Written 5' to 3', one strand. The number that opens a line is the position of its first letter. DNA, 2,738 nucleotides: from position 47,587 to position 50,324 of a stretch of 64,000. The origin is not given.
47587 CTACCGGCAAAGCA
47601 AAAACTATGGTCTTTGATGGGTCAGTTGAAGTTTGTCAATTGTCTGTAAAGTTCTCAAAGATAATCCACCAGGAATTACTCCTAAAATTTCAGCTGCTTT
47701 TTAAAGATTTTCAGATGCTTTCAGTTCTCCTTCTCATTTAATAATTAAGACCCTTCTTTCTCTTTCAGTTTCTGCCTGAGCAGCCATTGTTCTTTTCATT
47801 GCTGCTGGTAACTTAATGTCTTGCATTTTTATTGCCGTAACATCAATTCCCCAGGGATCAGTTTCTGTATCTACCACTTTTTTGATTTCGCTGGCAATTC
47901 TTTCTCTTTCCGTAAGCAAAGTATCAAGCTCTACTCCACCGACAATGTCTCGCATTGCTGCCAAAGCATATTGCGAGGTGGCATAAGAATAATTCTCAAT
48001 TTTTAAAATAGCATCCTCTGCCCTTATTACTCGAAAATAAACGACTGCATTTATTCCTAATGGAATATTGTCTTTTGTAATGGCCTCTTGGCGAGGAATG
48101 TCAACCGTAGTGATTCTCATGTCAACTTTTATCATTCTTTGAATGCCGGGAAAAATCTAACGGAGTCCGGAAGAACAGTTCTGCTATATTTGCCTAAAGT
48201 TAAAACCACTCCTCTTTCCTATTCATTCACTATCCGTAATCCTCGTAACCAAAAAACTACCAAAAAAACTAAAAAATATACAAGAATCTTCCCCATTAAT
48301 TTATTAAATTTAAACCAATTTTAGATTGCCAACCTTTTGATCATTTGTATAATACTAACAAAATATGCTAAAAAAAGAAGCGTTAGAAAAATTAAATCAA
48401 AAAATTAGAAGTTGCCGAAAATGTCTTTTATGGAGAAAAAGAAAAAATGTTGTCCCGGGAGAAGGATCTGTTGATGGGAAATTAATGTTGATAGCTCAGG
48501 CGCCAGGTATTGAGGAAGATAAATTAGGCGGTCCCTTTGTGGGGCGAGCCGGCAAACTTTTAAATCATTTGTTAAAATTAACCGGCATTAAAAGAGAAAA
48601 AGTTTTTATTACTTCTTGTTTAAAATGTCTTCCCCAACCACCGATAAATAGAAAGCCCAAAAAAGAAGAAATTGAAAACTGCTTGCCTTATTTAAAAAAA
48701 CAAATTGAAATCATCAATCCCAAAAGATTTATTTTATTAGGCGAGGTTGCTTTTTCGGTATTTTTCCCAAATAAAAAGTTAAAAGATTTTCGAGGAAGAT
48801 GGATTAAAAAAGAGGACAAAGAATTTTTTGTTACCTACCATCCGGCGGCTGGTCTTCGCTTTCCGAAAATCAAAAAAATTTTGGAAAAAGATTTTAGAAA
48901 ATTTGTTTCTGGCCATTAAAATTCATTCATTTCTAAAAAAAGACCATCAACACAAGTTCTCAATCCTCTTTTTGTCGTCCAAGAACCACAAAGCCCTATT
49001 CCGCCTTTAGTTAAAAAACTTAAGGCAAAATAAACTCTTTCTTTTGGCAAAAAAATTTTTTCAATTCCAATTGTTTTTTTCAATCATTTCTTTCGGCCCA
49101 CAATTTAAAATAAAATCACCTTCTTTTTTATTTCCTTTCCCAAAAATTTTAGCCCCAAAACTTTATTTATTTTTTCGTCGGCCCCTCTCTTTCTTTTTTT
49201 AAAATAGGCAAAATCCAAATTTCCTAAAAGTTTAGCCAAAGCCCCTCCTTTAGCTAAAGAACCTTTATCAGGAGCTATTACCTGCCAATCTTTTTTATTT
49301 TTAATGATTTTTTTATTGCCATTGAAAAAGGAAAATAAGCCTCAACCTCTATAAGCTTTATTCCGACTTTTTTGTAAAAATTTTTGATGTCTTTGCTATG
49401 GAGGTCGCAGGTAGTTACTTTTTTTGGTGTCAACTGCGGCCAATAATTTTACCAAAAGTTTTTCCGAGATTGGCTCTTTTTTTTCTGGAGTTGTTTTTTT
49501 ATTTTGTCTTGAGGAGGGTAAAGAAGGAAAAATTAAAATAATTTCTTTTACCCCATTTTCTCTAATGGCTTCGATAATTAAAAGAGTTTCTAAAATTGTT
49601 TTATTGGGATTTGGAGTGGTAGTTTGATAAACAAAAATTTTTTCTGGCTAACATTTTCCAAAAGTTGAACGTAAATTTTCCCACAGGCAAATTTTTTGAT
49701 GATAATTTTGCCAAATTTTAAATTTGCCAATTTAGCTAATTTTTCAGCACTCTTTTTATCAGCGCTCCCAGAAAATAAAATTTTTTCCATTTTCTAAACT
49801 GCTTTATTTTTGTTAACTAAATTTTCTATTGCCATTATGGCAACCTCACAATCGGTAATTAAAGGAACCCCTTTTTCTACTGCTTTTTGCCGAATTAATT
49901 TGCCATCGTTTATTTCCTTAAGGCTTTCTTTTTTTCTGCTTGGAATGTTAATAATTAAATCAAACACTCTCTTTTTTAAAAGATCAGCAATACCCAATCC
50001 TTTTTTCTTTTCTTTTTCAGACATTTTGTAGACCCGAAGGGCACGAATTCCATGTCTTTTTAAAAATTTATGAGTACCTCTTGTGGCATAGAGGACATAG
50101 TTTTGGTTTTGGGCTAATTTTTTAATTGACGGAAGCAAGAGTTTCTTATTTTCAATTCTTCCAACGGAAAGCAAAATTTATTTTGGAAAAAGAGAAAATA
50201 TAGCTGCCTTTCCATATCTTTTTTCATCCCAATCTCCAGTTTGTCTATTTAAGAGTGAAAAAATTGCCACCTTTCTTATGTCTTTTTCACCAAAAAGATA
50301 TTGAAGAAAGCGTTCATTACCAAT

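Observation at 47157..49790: Localized gene-decay zone: three pseudogenes around one intact gene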

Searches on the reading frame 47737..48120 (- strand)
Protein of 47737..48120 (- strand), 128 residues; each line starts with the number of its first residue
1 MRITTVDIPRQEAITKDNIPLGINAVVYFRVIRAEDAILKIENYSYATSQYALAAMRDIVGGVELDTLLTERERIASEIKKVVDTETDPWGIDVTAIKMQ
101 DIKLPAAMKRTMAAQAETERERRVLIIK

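Call 59: find_encoding_contigs(protein=P0135, flank=10000, max_places=3)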
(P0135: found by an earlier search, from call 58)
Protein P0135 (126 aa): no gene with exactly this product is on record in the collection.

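Call 60: find_encoding_contigs(protein=P0136, flank=10000, max_places=3)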
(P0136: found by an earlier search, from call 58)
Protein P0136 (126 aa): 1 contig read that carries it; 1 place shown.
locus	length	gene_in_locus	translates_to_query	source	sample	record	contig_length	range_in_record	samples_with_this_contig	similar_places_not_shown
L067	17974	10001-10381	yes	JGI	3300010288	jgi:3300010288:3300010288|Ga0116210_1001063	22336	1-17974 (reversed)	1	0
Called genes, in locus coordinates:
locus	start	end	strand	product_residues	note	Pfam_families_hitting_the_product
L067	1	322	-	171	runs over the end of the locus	PF14512:TM1586_NiRdase (faint), PF00881:Nitroreductase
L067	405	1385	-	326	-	PF01869:BcrAD_BadFG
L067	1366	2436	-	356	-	PF09989:DUF2229, PF06050:HGD-D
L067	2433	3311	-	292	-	PF09989:DUF2229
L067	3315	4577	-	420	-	PF27218:MJ0043_C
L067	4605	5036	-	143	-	PF02308:MgtC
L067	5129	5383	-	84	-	PF16325:Peptidase_U32_C (weak), PF03144:GTP_EFTU_D2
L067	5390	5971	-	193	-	PF18306:LDcluster4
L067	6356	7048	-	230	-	PF01209:Ubie_methyltran (weak), PF13489:Methyltransf_23, PF02353:CMAS (weak), PF07021:MetW (weak), PF13847:Methyltransf_31, PF08241:Methyltransf_11, PF08242:Methyltransf_12, PF13649:Methyltransf_25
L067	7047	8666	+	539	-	PF04055:Radical_SAM, PF16199:Radical_SAM_C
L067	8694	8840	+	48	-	-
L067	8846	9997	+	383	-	PF00152:tRNA-synt_2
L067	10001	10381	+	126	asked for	PF02142:MGS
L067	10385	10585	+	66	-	PF13793:Pribosyltran_N (weak)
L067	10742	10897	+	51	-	-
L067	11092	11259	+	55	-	-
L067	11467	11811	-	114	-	PF03167:UDG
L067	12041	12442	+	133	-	PF01145:Band_7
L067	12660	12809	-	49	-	-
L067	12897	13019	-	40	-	-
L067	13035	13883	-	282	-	PF06550:SPP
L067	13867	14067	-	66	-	PF20607:DUF6800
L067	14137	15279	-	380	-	PF05559:DUF763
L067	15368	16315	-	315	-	PF01784:DUF34_NIF3 (weak)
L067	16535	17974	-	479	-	?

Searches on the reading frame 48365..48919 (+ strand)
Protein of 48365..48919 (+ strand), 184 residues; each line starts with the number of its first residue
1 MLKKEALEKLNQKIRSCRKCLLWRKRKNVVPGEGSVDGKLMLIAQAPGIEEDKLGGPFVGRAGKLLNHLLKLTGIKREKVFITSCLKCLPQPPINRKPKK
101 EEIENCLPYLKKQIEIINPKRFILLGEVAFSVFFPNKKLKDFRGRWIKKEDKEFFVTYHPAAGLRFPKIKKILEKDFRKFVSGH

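Call 8: find_encoding_contigs(protein=window:48365-48919:+, flank=10000, max_places=10)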
Protein window:48365-48919:+ (184 aa): 4 contigs read that carry it; 3 places shown.
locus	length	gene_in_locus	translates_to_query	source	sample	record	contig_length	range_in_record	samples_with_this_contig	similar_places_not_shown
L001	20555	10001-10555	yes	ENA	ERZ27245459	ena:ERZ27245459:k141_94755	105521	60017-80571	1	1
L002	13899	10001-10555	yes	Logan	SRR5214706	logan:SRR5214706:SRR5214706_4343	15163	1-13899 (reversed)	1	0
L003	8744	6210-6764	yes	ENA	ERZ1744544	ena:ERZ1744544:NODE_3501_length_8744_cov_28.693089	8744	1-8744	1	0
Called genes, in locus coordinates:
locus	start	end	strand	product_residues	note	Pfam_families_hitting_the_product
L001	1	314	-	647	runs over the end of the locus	PF00270:DEAD (weak), PF04851:ResIII, PF17757:UvrB_inter, PF27431:UvrB_3rd, PF00271:Helicase_C, PF12344:UvrB, PF02151:UVR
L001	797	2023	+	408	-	PF04389:Peptidase_M28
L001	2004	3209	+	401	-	PF08245:Mur_ligase_M, PF02875:Mur_ligase_C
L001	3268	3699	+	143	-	PF01951:Archease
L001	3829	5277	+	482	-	PF01139:RtcB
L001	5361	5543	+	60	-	-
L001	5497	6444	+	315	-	PF01784:DUF34_NIF3 (weak)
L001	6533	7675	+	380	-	PF05559:DUF763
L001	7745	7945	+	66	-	PF20607:DUF6800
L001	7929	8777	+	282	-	PF06550:SPP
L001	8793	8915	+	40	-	-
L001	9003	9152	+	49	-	-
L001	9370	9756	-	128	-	PF01145:Band_7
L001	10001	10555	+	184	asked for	PF03167:UDG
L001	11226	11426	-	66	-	PF13793:Pribosyltran_N (weak)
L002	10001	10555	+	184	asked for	PF03167:UDG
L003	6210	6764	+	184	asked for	PF03167:UDG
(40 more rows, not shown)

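Call 9: search_protein_families(library=pfam, max_evalue=0.01, proteins=[window:48365-48919:+])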
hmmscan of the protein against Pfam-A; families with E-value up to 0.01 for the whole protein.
window:48365-48919:+ (184 aa): 1 family
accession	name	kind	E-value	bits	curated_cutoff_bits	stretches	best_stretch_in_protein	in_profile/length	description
PF03167.25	UDG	-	6e-32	111.1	24.3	1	31-169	1-127/141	Uracil DNA glycosylase superfamily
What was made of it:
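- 48365..48919 (+): Intact family-4 uracil-DNA glycosylase, 184 aa. Pfam UDG 6e-32 (call 9).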

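Call 12: find_related_loci(query=window:48365-48919:+, collection=genome_contigs, flank=10000)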
Query window:48365-48919:+ (184 aa) in genome_contigs; peptide patterns used: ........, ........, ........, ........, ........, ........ (x = any residue, [..] = any of these).
239 stretches matched a pattern; 15 encode a relative of the query (tblastn E <= 1e-3); 15 distinct loci.
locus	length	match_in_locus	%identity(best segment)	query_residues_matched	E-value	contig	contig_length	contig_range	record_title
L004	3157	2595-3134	73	1-180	1e-88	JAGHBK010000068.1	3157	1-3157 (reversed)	MAG: bacterium isolate AUK254 PB_MBMC_208_c_000000000093, whole genome shotgun sequence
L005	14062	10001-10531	76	4-180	5e-87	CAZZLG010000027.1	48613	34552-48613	MAG TPA_asm: uncultured Thermodesulfatator sp. isolate binchicken_co25_102 genome assembly, contig: k141_40931, whole ge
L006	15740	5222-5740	75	7-179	7e-83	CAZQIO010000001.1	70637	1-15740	MAG TPA_asm: uncultured Candidatus Saccharibacteria bacterium isolate binchicken_co71_171 genome assembly, contig: NODE_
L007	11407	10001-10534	72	3-180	3e-81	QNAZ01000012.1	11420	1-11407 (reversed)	MAG: Thermodesulfobacteriota bacterium isolate B27_G15 B27_Guay15_scaffold_01327, whole genome shotgun sequence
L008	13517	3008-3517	75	7-178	1e-80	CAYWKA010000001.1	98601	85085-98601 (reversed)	MAG TPA_asm: uncultured Candidatus Saccharibacteria bacterium isolate binchicken_co34_241 genome assembly, contig: NODE_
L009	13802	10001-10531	68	1-179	2e-78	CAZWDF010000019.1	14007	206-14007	MAG TPA_asm: uncultured Candidatus Saccharibacteria bacterium isolate binchicken_co283_202 genome assembly, contig: NODE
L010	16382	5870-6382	69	7-179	7e-77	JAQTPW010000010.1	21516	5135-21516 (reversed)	MAG: Candidatus Paceibacterota bacterium isolate STB_125 NODE_5452_length_21516_cov_4.799570_Sandtown_B, whole genome sh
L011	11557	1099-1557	72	11-163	3e-72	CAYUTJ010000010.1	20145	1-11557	MAG TPA_asm: uncultured Candidatus Saccharibacteria bacterium isolate binchicken_co6_434 genome assembly, contig: NODE_2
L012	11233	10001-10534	65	1-180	1e-68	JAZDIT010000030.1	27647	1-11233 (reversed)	MAG: Patescibacteria group bacterium isolate MEGAHIT-group-0.42 k141_10915451, whole genome shotgun sequence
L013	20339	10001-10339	84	67-179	1e-58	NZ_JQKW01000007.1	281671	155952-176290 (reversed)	Thermodesulfobacterium hydrogeniphilum strain DSM 14290 CC87DRAFT_scaffold00002.2_C, whole genome shotgun sequence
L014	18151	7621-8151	66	1-179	2e-77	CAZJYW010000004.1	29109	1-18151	MAG TPA_asm: uncultured Candidatus Saccharibacteria bacterium isolate binchicken_co89_173 genome assembly, contig: NODE_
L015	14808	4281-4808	52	7-183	4e-50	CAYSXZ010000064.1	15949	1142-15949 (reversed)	MAG TPA_asm: Candidatus Micrarchaeota archaeon isolate SRP231805_co4_6 genome assembly, contig: k141_70450, whole genome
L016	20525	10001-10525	49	3-180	8e-45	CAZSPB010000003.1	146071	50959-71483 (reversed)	MAG TPA_asm: uncultured archaeon isolate binchicken_co6_169 genome assembly, contig: NODE_27_length_146071_cov_14.352715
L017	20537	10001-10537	36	7-182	3e-30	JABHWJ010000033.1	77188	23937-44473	MAG: Candidatus Woesearchaeota archaeon isolate SI047_bin129 k141_1139732, whole genome shotgun sequence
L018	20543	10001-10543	36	6-180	1e-26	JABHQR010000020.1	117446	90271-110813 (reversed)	MAG: archaeon isolate SI039_bin110 k141_774142, whole genome shotgun sequence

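Call 46: search_protein_families(library=ncbifam, max_evalue=0.001, proteins=[window:48365-48919:+])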
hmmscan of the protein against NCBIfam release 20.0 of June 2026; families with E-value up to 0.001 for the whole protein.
window:48365-48919:+ (184 aa): 3 families
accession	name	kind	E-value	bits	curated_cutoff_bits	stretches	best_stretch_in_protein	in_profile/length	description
NF040953.1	Arch_udg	equivalog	1.9e-56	190.5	250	1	7-180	1-182/184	type-4 uracil-DNA glycosylase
TIGR00758.1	UDG_fam4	subfamily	2.6e-49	167.2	125.3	1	17-180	1-167/173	uracil-DNA glycosylase, family 4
TIGR03914.1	UDG_fam_dom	hypoth_equivalog_domain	9e-37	126.9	189.95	1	4-178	42-222/231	UdgX family uracil-DNA binding protein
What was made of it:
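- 48365..48919 (+): TIGR00758 167 bits against a cut-off of 125 (call 46).
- On Family-4 uracil-DNA glycosylase (TIGR00758): 167.2 bits against a cut-off of 125.3, residues 17-180 (call 46).
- Checked: It scores 167 bits on TIGR00758, cut-off 125 (call 46).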

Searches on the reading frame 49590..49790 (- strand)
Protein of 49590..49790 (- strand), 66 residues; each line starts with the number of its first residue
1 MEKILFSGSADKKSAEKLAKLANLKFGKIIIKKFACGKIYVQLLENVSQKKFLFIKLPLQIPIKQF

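Call 58: list_cluster_members(proteins=[window:47737-48120:-, window:49590-49790:-, window:48365-48919:+, window:49794-50174:-, window:50178-51329:-])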
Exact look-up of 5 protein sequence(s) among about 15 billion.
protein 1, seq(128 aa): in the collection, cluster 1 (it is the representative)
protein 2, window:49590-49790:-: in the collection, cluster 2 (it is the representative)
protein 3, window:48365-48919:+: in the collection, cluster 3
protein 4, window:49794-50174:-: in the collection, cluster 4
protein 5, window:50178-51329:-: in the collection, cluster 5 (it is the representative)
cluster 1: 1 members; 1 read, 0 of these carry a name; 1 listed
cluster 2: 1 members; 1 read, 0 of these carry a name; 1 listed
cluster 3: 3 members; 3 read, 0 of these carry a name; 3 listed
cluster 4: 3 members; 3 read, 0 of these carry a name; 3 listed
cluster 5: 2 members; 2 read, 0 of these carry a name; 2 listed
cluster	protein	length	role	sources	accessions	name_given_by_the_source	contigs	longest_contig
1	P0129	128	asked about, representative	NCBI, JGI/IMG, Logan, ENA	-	-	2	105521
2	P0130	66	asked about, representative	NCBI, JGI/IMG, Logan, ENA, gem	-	-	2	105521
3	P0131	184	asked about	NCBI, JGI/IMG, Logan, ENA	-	-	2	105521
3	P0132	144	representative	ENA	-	-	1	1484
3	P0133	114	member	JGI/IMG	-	-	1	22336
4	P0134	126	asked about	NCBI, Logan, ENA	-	-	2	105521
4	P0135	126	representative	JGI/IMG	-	-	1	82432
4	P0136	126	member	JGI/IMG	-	-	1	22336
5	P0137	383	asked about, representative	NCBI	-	-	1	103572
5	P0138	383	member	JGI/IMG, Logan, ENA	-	-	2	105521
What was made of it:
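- The fragment proteins are on record from NCBI, JGI, ENA and Logan, and their 90% clusters hold no longer member (call 58).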

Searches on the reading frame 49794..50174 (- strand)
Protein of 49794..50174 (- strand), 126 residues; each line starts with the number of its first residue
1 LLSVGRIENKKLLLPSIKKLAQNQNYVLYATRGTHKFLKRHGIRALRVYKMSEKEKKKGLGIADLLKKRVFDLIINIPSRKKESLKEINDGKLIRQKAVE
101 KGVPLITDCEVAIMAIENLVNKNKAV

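Call 9: search_protein_families(library=pfam, max_evalue=0.01, proteins=[window:49794-50174:-])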
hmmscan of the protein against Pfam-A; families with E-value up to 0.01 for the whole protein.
window:49794-50174:- (126 aa): 1 family
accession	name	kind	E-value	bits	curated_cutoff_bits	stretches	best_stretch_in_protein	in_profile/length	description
PF02142.27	MGS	-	3e-17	63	24.1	1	13-107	2-94/94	MGS-like domain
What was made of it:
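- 49794..50174 (-): MGS-like domain ORF (126 aa, TTG start). In relatives this is the C-terminal domain of the upstream gene. Pfam MGS 3e-17 (call 9).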
